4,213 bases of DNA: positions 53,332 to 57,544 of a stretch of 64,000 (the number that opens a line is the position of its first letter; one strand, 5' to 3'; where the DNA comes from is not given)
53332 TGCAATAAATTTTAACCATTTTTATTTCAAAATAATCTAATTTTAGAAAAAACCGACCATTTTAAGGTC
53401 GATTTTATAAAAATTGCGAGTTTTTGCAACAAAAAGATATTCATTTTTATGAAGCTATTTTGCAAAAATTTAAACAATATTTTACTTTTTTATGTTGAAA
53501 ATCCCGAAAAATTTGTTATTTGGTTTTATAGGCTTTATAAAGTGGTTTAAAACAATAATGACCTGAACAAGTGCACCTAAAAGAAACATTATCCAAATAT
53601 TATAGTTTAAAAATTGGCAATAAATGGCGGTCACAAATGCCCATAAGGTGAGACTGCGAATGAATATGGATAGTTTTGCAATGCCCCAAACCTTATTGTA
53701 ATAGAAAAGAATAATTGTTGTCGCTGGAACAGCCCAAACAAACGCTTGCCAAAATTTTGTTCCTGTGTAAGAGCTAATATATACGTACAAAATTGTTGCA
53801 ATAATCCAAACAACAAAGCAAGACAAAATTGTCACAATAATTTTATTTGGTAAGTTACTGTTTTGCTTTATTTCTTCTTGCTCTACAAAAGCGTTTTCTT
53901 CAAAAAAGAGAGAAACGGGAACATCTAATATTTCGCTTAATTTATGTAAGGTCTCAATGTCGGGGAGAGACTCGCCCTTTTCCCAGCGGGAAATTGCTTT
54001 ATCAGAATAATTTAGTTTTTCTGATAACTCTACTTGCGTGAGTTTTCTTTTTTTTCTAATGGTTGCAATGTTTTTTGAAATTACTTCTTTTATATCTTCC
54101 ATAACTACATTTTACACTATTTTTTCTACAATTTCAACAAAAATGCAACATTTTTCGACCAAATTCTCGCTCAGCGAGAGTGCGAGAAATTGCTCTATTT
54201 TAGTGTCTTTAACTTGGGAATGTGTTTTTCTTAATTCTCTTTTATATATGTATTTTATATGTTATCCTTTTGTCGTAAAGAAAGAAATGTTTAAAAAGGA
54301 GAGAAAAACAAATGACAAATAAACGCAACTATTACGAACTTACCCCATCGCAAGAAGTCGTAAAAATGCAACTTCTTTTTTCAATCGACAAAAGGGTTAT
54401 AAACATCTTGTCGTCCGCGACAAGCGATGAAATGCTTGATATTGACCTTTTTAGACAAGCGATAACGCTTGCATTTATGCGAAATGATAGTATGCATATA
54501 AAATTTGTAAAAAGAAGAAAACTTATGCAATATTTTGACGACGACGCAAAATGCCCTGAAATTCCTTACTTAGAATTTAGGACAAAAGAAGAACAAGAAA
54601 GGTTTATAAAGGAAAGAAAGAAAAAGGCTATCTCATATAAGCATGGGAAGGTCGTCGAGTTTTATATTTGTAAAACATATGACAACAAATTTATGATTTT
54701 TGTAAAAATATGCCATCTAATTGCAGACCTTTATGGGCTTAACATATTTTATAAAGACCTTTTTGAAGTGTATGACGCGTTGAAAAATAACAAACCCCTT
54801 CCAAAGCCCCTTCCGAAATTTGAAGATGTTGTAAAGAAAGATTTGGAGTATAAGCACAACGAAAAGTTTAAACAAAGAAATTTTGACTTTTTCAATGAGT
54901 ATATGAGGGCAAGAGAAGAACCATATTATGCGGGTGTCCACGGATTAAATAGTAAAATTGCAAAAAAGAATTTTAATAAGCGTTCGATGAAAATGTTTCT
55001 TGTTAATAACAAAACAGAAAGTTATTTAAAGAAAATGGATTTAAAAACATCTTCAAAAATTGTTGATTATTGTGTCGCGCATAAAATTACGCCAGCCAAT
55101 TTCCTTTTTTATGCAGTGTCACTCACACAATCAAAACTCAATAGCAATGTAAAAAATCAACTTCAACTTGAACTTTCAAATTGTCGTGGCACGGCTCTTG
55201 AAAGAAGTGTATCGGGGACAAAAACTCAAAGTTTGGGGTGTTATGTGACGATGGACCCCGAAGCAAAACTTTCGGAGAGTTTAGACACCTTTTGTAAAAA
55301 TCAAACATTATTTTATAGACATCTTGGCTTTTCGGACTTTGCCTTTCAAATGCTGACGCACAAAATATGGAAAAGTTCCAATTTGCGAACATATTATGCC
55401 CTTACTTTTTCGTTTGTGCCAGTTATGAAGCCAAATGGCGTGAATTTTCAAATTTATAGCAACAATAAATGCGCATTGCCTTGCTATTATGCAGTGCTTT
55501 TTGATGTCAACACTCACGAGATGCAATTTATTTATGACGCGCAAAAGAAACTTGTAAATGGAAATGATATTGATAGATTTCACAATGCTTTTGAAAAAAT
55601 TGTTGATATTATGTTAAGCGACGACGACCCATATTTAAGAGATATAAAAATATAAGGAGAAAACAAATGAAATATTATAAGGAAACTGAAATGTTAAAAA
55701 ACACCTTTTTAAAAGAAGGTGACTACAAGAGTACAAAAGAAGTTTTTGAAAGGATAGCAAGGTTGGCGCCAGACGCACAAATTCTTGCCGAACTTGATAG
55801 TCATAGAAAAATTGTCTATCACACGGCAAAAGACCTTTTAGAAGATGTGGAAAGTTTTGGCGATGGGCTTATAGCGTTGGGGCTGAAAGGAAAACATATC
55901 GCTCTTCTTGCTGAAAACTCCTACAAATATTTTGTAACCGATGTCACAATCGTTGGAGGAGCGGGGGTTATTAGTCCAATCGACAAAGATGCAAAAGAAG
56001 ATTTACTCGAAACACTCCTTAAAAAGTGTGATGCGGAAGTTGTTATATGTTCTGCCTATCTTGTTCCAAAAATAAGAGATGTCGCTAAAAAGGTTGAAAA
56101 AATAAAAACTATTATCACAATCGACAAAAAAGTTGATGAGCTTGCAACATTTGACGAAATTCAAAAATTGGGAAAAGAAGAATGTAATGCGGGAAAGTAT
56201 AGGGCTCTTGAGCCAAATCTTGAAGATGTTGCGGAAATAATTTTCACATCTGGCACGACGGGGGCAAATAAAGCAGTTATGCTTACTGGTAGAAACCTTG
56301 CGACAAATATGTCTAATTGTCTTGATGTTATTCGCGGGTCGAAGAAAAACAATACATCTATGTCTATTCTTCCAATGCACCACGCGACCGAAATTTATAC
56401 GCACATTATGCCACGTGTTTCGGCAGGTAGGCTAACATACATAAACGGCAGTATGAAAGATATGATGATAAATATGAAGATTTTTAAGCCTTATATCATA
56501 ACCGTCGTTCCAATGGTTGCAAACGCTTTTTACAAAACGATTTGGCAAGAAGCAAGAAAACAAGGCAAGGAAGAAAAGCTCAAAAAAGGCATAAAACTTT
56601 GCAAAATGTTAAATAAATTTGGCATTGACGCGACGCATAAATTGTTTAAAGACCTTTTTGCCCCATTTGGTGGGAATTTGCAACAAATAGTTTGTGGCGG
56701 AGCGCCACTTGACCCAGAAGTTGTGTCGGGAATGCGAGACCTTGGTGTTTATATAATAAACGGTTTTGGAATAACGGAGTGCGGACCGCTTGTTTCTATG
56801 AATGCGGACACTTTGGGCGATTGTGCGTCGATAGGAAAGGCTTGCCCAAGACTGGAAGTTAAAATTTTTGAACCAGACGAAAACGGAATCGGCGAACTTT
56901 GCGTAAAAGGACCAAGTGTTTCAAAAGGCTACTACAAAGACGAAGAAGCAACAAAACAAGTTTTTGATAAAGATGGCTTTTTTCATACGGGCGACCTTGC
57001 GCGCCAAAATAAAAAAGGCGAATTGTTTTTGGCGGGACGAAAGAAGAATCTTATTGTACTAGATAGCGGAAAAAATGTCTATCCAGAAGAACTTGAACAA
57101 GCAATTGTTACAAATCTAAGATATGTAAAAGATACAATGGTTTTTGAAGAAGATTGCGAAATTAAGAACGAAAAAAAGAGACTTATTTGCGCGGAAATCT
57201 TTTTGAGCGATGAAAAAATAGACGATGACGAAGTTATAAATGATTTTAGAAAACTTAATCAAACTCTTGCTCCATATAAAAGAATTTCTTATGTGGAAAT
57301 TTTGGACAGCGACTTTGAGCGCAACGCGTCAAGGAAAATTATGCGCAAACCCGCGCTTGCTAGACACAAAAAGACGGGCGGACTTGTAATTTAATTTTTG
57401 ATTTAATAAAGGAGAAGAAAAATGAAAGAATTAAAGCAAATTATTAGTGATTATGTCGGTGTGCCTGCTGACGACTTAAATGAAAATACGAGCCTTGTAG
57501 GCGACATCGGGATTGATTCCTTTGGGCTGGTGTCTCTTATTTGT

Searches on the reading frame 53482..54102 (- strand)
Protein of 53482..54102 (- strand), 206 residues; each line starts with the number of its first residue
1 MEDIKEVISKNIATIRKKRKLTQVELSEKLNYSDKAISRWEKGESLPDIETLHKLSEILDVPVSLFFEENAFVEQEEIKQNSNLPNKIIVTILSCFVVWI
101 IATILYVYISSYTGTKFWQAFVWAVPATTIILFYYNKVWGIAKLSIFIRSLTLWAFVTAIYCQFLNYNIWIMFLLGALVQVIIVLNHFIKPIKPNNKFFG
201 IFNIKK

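Call 5: search_protein_families(library=pfam, proteins=[window:53482-54102:-], max_evalue=0.01)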
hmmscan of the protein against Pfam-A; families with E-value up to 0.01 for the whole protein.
window:53482-54102:- (206 aa): 5 families
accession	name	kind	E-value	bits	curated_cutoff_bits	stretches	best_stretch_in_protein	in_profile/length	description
PF01381.28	HTH_3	-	2.3e-15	56.8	23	1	12-65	1-54/55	Helix-turn-helix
PF12844.13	HTH_19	-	1.3e-08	35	30.2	1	10-62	2-54/64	Helix-turn-helix domain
PF13560.12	HTH_31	-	4.9e-07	30.4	27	1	14-64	8-59/64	Helix-turn-helix domain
PF13443.12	HTH_26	-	3.4e-05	24.5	22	1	12-62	2-53/63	Cro/C1-type HTH DNA-binding domain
PF15731.11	MqsA_antitoxin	-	0.00035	21.1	30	1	9-60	71-121/131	Antitoxin component of bacterial toxin-antitoxin system, MqsA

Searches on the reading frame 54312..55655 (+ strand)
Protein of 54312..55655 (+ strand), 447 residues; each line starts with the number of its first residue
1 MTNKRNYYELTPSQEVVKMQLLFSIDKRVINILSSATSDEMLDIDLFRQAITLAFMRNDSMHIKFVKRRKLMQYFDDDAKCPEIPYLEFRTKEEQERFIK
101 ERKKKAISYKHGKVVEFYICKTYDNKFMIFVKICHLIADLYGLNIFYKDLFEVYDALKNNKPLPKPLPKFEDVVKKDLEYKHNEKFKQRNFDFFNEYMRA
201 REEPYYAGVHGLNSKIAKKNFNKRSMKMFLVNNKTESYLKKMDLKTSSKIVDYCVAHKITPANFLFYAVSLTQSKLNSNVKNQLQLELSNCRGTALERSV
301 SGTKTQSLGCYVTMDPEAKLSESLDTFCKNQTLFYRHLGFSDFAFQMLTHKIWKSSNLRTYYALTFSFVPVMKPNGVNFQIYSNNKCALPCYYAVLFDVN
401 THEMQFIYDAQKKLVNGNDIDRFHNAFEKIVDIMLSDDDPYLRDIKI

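Call 27: search_protein_families(library=pfam, proteins=[window:54312-55655:+], max_evalue=0.001)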
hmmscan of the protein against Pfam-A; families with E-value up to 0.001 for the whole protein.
window:54312-55655:+ (447 aa): 1 family
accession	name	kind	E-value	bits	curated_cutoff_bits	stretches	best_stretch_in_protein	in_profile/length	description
PF00668.25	Condensation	-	3.8e-23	82.3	30.6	1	5-330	2-319/456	Condensation domain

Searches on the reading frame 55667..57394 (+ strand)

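Call 27: search_protein_families(library=pfam, proteins=[window:55667-57394:+], max_evalue=0.001)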
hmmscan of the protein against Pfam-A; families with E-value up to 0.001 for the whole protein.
window:55667-57394:+ (575 aa): 2 families
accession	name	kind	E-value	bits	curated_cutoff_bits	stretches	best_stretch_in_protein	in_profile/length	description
PF00501.34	AMP-binding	-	2e-58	198.5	29.9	1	27-423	1-384/384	AMP-binding enzyme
PF23562.2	AMP-binding_C_3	-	0.00022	22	20.8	1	461-569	2-114/124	AMP-binding enzyme C-terminal domain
